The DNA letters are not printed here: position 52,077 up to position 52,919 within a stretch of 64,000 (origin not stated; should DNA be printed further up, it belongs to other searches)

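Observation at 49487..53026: Six tightly coupled genes: rpsT, PilN-like, PilO-like, micro-membrane protein and two surface proteins, with no PilM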

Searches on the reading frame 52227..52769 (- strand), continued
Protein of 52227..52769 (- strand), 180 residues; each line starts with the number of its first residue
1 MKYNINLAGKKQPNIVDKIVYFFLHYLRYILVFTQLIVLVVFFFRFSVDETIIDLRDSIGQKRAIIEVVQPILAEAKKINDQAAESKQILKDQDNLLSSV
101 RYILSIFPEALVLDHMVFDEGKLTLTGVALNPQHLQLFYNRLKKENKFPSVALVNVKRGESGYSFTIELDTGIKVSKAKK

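Call 53: find_homologous_proteins(query=A3, max_evalue=0.001)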
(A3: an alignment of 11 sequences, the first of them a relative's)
Query A3 (11 sequences) (173 aa, profile of the alignment): 579 proteins with E <= 0.001 among 3195 candidates; the best 120 are listed.
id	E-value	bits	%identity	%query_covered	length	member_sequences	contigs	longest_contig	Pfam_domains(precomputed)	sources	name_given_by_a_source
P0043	1.6e-85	303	41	100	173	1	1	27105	PF05137.19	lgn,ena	-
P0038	4.3e-85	302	45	100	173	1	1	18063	PF05137.19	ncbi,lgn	-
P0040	4.6e-85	302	43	100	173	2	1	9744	PF05137.19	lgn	-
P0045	1.0e-84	301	47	100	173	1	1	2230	PF05137.19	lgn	-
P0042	2.3e-84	299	44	100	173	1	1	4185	PF05137.19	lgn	-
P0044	8.0e-84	298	40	100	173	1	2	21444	-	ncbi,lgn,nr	ncbi:hypothetical protein KAZ66_02075 [Candidatus Woesebacteria bacterium]|nr:hypothetical protein [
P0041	2.2e-83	296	42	100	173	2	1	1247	-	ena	-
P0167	1.2e-81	291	42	100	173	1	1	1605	PF05137.19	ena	-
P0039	8.5e-81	288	40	100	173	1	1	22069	PF05137.19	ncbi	-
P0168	1.2e-78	281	42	100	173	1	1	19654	PF05137.19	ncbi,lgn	ncbi:hypothetical protein BH09PAT2_BH09PAT2_00640 [soil metagenome]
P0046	8.6e-73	262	100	100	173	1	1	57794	-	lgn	-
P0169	8.0e-70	252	47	100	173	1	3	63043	PF05137.19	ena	-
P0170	8.2e-69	249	45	100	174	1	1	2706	PF05137.19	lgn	-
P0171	1.7e-68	248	77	100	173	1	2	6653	PF05137.19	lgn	-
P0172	2.1e-67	244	62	99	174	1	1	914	PF05137.19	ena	-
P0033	6.2e-67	243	38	97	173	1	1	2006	PF05137.19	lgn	-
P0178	7.6e-65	236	64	100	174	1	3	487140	PF05137.19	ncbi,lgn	-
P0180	2.2e-64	234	55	99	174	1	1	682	PF05137.19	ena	-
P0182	4.9e-64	233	55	99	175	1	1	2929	PF05137.19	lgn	-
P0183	1.1e-63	232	51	100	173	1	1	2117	PF05137.19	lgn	-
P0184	2.4e-63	231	48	100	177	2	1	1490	PF05137.19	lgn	-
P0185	3.0e-63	231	59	99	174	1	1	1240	PF05137.19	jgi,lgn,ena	-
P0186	3.2e-63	231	50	100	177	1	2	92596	PF05137.19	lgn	-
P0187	3.7e-63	230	49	100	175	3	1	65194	PF05137.19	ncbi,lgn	ncbi:MAG: PilN domain-containing protein [Weeksellaceae bacterium]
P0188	4.3e-63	230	55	99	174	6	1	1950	PF05137.19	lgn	-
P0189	4.9e-63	230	54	99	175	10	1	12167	PF05137.19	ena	-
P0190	8.8e-63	229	52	99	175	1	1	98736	PF05137.19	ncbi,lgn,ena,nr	ncbi:MAG: hypothetical protein O3B87_00085 [bacterium]|nr:hypothetical protein [bacterium]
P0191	9.4e-63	229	56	99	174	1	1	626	PF05137.19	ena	-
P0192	1.3e-62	229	47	99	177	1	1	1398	PF05137.19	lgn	-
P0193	1.3e-62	229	56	99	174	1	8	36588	PF05137.19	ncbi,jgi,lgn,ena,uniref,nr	ncbi:MAG: hypothetical protein US54_C0012G0049 [Candidatus Roizmanbacteria bacterium GW2011_GWA2_37_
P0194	1.4e-62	229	56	99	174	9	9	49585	PF05137.19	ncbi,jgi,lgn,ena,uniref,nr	ncbi:hypothetical protein COY16_01530 [Candidatus Roizmanbacteria bacterium CG_4_10_14_0_2_um_filter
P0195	1.5e-62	228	55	99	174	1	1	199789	PF05137.19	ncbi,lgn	-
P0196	1.7e-62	228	65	100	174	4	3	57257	PF05137.19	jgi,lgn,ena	-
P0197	2.1e-62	228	47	100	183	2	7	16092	PF05137.19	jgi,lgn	jgi:hypothetical protein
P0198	2.1e-62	228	45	100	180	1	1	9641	PF05137.19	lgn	-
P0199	2.6e-62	228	46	100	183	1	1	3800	PF05137.19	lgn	-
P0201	5.8e-62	226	54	99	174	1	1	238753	PF05137.19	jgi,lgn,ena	-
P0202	6.3e-62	226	55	99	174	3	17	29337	PF05137.19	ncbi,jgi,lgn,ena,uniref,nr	ncbi:hypothetical protein CO051_07160 [Candidatus Roizmanbacteria bacterium CG_4_9_14_0_2_um_filter_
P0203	6.6e-62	226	46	100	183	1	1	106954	PF05137.19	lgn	-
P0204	7.7e-62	226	47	100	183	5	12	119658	PF05137.19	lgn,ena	-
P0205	1.0e-61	226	46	100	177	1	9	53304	PF05137.19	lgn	-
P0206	1.1e-61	226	58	100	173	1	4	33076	PF05137.19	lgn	-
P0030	1.1e-61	226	37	97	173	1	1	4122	PF05137.19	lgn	-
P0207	1.2e-61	225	55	99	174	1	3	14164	PF05137.19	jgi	-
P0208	1.4e-61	225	51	99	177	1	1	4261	PF05137.19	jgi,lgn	jgi:Tfp pilus assembly protein PilN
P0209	1.6e-61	225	50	100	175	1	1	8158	PF05137.19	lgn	-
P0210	1.9e-61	225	45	99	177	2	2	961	PF05137.19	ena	-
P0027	3.0e-61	224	42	100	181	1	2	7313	PF05137.19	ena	-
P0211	5.3e-61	223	49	99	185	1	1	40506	PF05137.19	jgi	jgi:Tfp pilus assembly protein PilN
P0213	8.7e-61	223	41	100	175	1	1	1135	PF05137.19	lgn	-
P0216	1.1e-60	222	44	100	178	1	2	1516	PF05137.19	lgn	-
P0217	1.1e-60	222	46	100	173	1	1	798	PF05137.19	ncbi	-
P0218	1.1e-60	222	47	99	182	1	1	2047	PF05137.19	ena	-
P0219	1.4e-60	222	43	99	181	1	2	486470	PF05137.19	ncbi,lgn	-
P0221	1.8e-60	222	48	99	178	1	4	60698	PF05137.19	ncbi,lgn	-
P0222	2.0e-60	221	45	100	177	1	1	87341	PF05137.19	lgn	-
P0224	2.6e-60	221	40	100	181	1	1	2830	PF05137.19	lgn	-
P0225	3.4e-60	221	37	96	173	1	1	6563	PF05137.19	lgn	-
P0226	4.0e-60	220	48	100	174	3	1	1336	PF05137.19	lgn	-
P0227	5.0e-60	220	45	99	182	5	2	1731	PF05137.19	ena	-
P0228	5.5e-60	220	43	100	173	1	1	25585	PF05137.19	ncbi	-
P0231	9.5e-60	219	49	100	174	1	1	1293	PF05137.19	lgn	-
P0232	9.5e-60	219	51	99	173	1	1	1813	PF05137.19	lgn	-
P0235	1.1e-59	219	42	100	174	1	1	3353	PF05137.19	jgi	jgi:Tfp pilus assembly protein PilN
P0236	2.2e-59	218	47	99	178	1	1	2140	PF05137.19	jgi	jgi:Tfp pilus assembly protein PilN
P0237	2.7e-59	218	46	100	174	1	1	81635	PF05137.19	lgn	-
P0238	2.8e-59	218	43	100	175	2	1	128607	PF05137.19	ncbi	-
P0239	2.9e-59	218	45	99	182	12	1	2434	PF05137.19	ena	-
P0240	4.0e-59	217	41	99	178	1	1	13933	PF05137.19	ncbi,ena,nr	ncbi:MAG TPA: PilN domain-containing protein [Candidatus Woesebacteria bacterium]|nr:PilN domain-con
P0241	5.0e-59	217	43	100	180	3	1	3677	PF05137.19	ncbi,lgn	-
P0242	7.1e-59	216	41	98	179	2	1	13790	PF05137.19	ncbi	-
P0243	7.4e-59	216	44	99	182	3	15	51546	PF05137.19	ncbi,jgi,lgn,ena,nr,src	ncbi:hypothetical protein A3F59_03040 [Candidatus Roizmanbacteria bacterium RIFCSPHIGHO2_12_FULL_38_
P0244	8.2e-59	216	48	99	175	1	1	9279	PF05137.19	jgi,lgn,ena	-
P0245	9.7e-59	216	40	100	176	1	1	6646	PF05137.19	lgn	-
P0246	9.8e-59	216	45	99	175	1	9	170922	PF05137.19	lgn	-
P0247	1.5e-58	215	47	100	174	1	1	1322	PF05137.19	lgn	-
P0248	1.6e-58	215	48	99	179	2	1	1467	PF05137.19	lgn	-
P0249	1.9e-58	215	41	100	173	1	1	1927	PF05137.19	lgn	-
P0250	1.9e-58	215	44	100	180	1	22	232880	PF05137.19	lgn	-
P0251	1.9e-58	215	46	100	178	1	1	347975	-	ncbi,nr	ncbi:MAG: hypothetical protein N2691_01255 [Patescibacteria group bacterium]|nr:hypothetical protein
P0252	2.9e-58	214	42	99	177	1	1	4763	PF05137.19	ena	-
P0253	3.1e-58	214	49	99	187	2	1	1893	PF05137.19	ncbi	-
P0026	3.2e-58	214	40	100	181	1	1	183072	PF05137.19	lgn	-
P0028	3.9e-58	214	39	97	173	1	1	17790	PF05137.19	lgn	-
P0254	5.3e-58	214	40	100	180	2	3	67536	PF05137.19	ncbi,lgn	-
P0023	1.6e-57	212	37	96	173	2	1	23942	PF05137.19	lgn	-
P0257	2.1e-57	212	42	97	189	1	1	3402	PF05137.19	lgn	-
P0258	2.2e-57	212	39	99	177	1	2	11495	PF05137.19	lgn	-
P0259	2.6e-57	211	46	97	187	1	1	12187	PF05137.19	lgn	-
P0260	2.7e-57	211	47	99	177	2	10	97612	PF05137.19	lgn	-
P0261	3.7e-57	211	41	100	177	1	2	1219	PF05137.19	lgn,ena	-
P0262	3.9e-57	211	43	97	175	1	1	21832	PF05137.19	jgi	jgi:Tfp pilus assembly protein PilN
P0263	4.1e-57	211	44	98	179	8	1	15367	PF05137.19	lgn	-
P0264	5.3e-57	210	42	99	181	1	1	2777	PF05137.19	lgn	-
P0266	2.0e-56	208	40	99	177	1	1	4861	PF05137.19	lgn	-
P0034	2.9e-56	208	41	99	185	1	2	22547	PF05137.19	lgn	-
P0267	3.1e-56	208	37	99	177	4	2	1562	PF05137.19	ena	-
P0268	4.3e-56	207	45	100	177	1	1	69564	PF05137.19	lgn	-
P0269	4.4e-56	207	44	94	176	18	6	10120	PF05137.19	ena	-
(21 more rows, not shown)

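Call 60: search_solved_structures(query=A1, max_evalue=10)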
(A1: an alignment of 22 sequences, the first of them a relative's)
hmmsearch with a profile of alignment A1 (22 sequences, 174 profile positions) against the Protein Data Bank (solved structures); distinct sequences matched with E-value up to 10: 6.
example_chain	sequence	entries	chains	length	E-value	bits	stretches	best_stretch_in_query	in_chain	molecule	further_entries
3jc8_Na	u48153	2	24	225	0.0063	19.4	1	59-142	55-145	PilN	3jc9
9shw_Aa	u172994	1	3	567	0.72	12.7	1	41-112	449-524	Fusion glycoprotein F0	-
7ki4_A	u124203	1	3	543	0.98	12.3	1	41-108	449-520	Fusion glycoprotein F0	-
8rvn_F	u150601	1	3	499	4.1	10.3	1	41-93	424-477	Fusion glycoprotein F0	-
6t3f_F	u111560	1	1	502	4.1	10.2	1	41-93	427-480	Fusion glycoprotein F0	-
2pms_C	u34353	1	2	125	8.8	9.2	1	56-126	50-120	PNEUMOCOCCAL SURFACE PROTEIN A (PSPA)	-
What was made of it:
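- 52227..52769 (-): pilN (180 aa). Layout: cytoplasmic MKYNINL N-terminus, TM helix, long coiled-coil helix, then a beta-beta-alpha-beta-beta core. The best PDB profile hit is M. xanthus PilN, 3jc8 chain N (call 60).
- On PilN (Pfam PF05137): The best PDB profile hit is M. xanthus PilN (call 60).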

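Call 69: find_encoding_contigs(protein=P0240, flank=10000, max_places=1)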
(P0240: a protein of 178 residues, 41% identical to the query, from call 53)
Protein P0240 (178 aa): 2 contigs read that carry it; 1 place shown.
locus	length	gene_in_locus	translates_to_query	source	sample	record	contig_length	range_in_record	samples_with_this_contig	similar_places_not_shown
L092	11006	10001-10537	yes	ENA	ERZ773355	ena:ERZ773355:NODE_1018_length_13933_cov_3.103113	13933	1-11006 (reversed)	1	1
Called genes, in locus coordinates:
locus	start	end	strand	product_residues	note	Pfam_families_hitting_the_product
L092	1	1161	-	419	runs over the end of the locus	PF25984:BSH_YknX (weak), PF25990:Beta-barrel_YknX, PF25967:RND-MFP_C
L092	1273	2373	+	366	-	PF13439:Glyco_transf_4, PF00534:Glycos_transf_1, PF13692:Glyco_trans_1_4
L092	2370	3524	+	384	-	PF00534:Glycos_transf_1, PF20706:GT4-conflict (weak), PF13692:Glyco_trans_1_4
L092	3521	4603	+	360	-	PF00483:NTP_transferase, PF22640:ManC_GMP_beta-helix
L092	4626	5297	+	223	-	PF02397:Bac_transf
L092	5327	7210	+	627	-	PF13196:DUF4012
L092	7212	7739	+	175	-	PF11967:RecO_N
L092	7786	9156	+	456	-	PF00587:tRNA-synt_2b, PF03129:HGTP_anticodon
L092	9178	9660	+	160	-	-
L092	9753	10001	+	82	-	PF01649:Ribosomal_S20p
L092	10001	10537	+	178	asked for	PF05137:PilN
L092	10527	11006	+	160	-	?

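Call 70: find_encoding_contigs(protein=P0251, flank=10000, max_places=1)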
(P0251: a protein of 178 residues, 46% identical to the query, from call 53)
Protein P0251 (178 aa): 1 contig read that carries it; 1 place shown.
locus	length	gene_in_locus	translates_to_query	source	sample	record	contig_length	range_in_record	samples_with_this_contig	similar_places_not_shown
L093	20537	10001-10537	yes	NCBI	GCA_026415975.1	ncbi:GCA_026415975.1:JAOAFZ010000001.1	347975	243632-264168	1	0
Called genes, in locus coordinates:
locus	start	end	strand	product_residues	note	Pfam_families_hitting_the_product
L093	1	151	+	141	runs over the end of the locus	PF00572:Ribosomal_L13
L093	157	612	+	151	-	PF00380:Ribosomal_S9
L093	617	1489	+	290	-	PF00535:Glycos_transf_2, PF10111:Glyco_tranf_2_2 (faint), PF13641:Glyco_tranf_2_3, PF13632:Glyco_trans_2_3 (weak)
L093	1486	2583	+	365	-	PF13439:Glyco_transf_4, PF20706:GT4-conflict, PF00534:Glycos_transf_1, PF13692:Glyco_trans_1_4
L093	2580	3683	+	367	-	PF13439:Glyco_transf_4 (faint), PF20706:GT4-conflict (weak), PF00534:Glycos_transf_1, PF13692:Glyco_trans_1_4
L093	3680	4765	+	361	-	PF00483:NTP_transferase, PF22640:ManC_GMP_beta-helix (weak)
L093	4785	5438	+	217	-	PF02397:Bac_transf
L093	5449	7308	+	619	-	PF13196:DUF4012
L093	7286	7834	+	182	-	PF11967:RecO_N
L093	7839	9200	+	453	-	PF00587:tRNA-synt_2b (weak), PF03129:HGTP_anticodon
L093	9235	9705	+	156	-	-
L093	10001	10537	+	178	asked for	-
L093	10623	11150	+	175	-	PF04350:PilO (faint)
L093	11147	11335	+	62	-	-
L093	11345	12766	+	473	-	PF16656:Pur_ac_phosph_N (weak)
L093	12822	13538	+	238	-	-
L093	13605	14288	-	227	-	PF00121:TIM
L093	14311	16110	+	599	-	PF00580:UvrD-helicase, PF13245:AAA_19, PF01443:Viral_helicase1 (faint), PF13361:UvrD_C, PF13538:UvrD_C_2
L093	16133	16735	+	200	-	PF25084:LbH_EIF2B (weak), PF00132:Hexapep, PF14602:Hexapep_2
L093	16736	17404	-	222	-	PF00702:Hydrolase, PF12710:HAD, PF13419:HAD_2, PF13242:Hydrolase_like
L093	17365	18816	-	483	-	PF12229:PG_binding_4, PF04294:VanW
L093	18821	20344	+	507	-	PF01547:SBP_bac_1, PF13416:SBP_bac_8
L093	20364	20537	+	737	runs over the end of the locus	-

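Call 75: predict_structure(alignment_id=A6)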
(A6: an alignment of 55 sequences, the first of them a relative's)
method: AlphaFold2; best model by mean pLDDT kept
length: 180 residues; sequences in the alignment: 55
mean_pLDDT: 86.9   pTM: 0.53
mean pLDDT of the five models: 86.9, 85.3, 84.1, 83.1, 82.6
residues with pLDDT >= 90: 108; 70-90: 53; 50-70: 10; < 50: 9
segments of 3 or more residues with pLDDT < 50: 7-9
pLDDT, mean of each block of 10 residues (from residue 1): 49 75 89 94 95 92 89 90 87 90 92 92 94 93 92 93 94 65
secondary structure, 60 per line:
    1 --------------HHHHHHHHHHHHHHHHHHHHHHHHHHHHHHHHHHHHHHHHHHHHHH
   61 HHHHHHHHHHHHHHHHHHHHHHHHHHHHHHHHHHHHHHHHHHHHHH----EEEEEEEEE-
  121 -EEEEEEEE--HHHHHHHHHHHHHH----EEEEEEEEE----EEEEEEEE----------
elements in order: H15-106 E111-119 E122-129 H132-145 E150-158 E163-170
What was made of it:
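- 52227..52769 (-): The AF2 model has pLDDT 86.9 (call 75).
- On PilN (Pfam PF05137): The AF2 model has pLDDT 86.9, a helix at 15-106 and strands 111-119, 122-129, 150-158 and 163-170 around helix 132-145 (call 75).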

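Call 77: fold_search(model_id=the predicted structure, library=pdb)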
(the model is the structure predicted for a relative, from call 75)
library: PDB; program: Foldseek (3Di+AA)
matches with E <= 10: 950; with E <= 0.001: 0
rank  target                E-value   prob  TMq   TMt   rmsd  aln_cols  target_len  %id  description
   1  5n7l                  1.2e-03  1.00  0.36  0.76   2.1        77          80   18  Crystal structure of the periplasmic domain of XcpY, tI crystal form. (released 2018-03-14)
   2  6ghu_A                3.9e-03  1.00  0.35  0.75   2.2        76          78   20  Crystal structure of the periplasmic domain of XcpY, oP crystal form. (released 2018-11-21)
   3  5hl8_A                4.2e-03  1.00  0.34  0.68   2.4        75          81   24  1.93 Angstrom resolution crystal structure of a pullulanase-specific type II secretion system integral cytoplasmic mem (released 2016-01-27)
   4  2w7v_A                1.4e-02  1.00  0.34  0.68   2.4        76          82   17  periplasmic domain of EpsL from Vibrio parahaemolyticus (released 2010-03-31)
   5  9dd4_A                1.8e-02  0.99  0.27  0.37   5.0        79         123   11  Crystal Structure of Designed facilitated dissociation target LHD101An1: LHD101A with an N-terminal extension (released 2025-08-20)
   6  8ab1_E                2.2e-02  0.98  0.27  0.49   4.4        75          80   23  Crystal structure of the PulL-PulM C-terminal domain heterocomplex (released 2023-01-11)
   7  9dcz_D                2.3e-02  0.99  0.25  0.34   3.6        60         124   13  Designed allosteric facilitated dissociation switch AS1 in complex state TH with methylated lysines, crystal #1 (released 2025-08-20)
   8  1u55_B                2.5e-02  0.98  0.30  0.29   7.5        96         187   14  Crystal structure of an oxygen binding H-NOX domain related to soluble guanylate cyclases (oxygen complex) (released 2004-08-31)
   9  8a9w                  2.6e-02  1.00  0.32  0.69   2.5        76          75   22  Crystal structure of PulL C-ter domain (released 2023-01-11)
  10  8a9x_D                2.8e-02  0.99  0.25  0.49   4.4        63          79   17  Crystal structure of PulM C-ter domain (released 2023-01-25)
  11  6o1x_A                3.1e-02  0.99  0.25  0.14   3.7        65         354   15  Structure of pCW3 conjugation coupling protein TcpA monomer form with ATPgS (released 2020-02-26)
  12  6cww_A                3.8e-02  0.97  0.27  0.27   6.1        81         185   12  Cs H-NOX mutant with unnatural amino acid 4-cyano-L-phenylalanine at site 5 (released 2018-05-16)
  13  8ab1_B                4.3e-02  0.98  0.25  0.51   4.3        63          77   17  Crystal structure of the PulL-PulM C-terminal domain heterocomplex (released 2023-01-11)
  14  6o1w_B                4.3e-02  0.97  0.25  0.14   3.6        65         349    9  Structure of pCW3 conjugation coupling protein TcpA monomer orthorhombic crystal form (released 2020-02-26)
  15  6mrs                  4.5e-02  0.96  0.27  0.50   5.2        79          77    9  De novo designed protein Peak6 (released 2019-06-12)
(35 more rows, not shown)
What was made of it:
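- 52227..52769 (-): Foldseek top hits are the XcpY/PulL/EpsL (GspL) periplasmic domains, with target TM-score 0.68-0.76 (call 77).
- On PilN (Pfam PF05137): Foldseek top hits are GspL/PulL/EpsL periplasmic domains, target TM-score 0.68-0.76 (call 77).
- Closest known: Type II secretion GspL-GspM assembly platform. Same: The PilN model superposes best on GspL (XcpY, PulL, EpsL) periplasmic domains, and PulM also matches (call 77).
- It matches GspL/PulL/EpsL periplasmic domains at rmsd 2.1-2.5 A (calls 75, 77).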

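Call 83: search_protein_families(library=pfam, proteins=[L054:126-2249:+, L054:2252-3217:-, L054:3222-4484:-, L054:4486-6120:-, L080:392-1987:+, L080:2139-2798:-, L080:2814-3266:-, L080:3367-5478:+, L080:5498-6457:-, L080:7744-9372:-], max_evalue=0.001)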
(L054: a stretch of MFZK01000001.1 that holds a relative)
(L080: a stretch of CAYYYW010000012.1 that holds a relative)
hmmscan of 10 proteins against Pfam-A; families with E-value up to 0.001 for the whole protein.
L054:126-2249:+ (707 aa): 4 families
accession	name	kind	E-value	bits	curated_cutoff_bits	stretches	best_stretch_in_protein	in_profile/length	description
PF01580.24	FtsK_SpoIIIE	-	5.6e-57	193.2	24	1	343-530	2-221/221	FtsK/SpoIIIE family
PF17854.6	FtsK_alpha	-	8.8e-29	100.1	22.9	1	236-335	2-101/101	FtsK alpha domain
PF09397.16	FtsK_gamma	-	1.3e-21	76.5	30.6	1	635-693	2-60/63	Ftsk gamma domain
PF01935.23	DUF87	-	5.4e-05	23.8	23.2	1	368-498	10-103/220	Helicase HerA, central domain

L054:2252-3217:- (321 aa): 1 family
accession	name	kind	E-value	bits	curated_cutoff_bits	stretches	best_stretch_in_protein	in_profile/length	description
PF02618.21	YceG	-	1.2e-78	264.9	32.4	1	39-317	1-274/275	YceG-like family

L054:3222-4484:- (420 aa): 3 families
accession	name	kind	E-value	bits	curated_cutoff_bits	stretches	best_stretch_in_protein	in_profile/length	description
PF00591.27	Glycos_transf_3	-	2e-11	44.5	27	1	82-156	3-80/253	Glycosyl transferase family, a/b domain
PF07831.19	PYNP_C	-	2e-08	34.2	27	1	351-410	2-68/75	Pyrimidine nucleoside phosphorylase C-terminal domain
PF02885.22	Glycos_trans_3N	-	2e-07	31.1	26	1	13-74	2-63/63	Glycosyl transferase family, helical bundle domain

L054:4486-6120:- (544 aa): 3 families
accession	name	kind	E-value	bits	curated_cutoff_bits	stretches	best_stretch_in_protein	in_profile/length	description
PF03023.19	MurJ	-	8.7e-64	216.2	27.4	1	55-473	13-431/451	Lipid II flippase MurJ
PF13440.11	Polysacc_synt_3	-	5.5e-10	39.4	23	1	186-349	124-286/293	Polysaccharide biosynthesis protein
PF01554.23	MatE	-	3.3e-07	30.6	24.9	1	248-409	5-160/161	MatE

L080:392-1987:+ (531 aa): 3 families
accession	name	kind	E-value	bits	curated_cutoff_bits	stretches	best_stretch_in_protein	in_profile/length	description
PF00239.26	Resolvase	-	2.4e-20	73.6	23.3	1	10-152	2-141/145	Resolvase, N terminal domain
PF07508.19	Recombinase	-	5e-16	59.2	21.1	1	177-265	1-102/102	Recombinase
PF13408.12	Zn_ribbon_recom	-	3.4e-12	47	25.3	1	277-327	1-53/58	Recombinase zinc beta ribbon domain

L080:2139-2798:- (219 aa): 3 families
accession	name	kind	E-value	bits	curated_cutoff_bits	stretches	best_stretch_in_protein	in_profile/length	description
PF13419.12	HAD_2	-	1e-12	49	23.8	1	22-200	1-176/178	Haloacid dehalogenase-like hydrolase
PF00702.32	Hydrolase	-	2.4e-12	48.1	26.4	1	19-196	1-191/191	haloacid dehalogenase-like hydrolase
PF13242.12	Hydrolase_like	-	0.00027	21.2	22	1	158-204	3-50/75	HAD-hyrolase-like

L080:2814-3266:- (150 aa): 1 family
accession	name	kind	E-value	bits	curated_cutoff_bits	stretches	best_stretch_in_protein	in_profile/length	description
PF00293.34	NUDIX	-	1.4e-14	54.6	21.1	1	29-138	19-130/134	NUDIX domain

L080:3367-5478:+ (703 aa): 3 families
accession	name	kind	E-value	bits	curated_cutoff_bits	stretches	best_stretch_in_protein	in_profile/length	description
PF01580.24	FtsK_SpoIIIE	-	7e-59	199.4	24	1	337-524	2-221/221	FtsK/SpoIIIE family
PF17854.6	FtsK_alpha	-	3.5e-27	95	22.9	1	230-329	2-101/101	FtsK alpha domain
PF09397.16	FtsK_gamma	-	3.4e-25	88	30.6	1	630-689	2-61/63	Ftsk gamma domain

L080:5498-6457:- (319 aa): 1 family
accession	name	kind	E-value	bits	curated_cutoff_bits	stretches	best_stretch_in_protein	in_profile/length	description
PF02618.21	YceG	-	1.6e-81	274.3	32.4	1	39-316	1-275/275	YceG-like family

L080:7744-9372:- (542 aa): 2 families
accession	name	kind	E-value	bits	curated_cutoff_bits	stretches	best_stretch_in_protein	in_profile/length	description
PF03023.19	MurJ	-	2.2e-65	221.5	27.4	1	45-458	3-417/451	Lipid II flippase MurJ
PF01554.23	MatE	-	5.5e-08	33.1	24.9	1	247-407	4-159/161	MatE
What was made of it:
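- Tried and rejected: Pfam shows MurJ, a pyrimidine-nucleoside phosphorylase-like protein and YceG (call 83).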
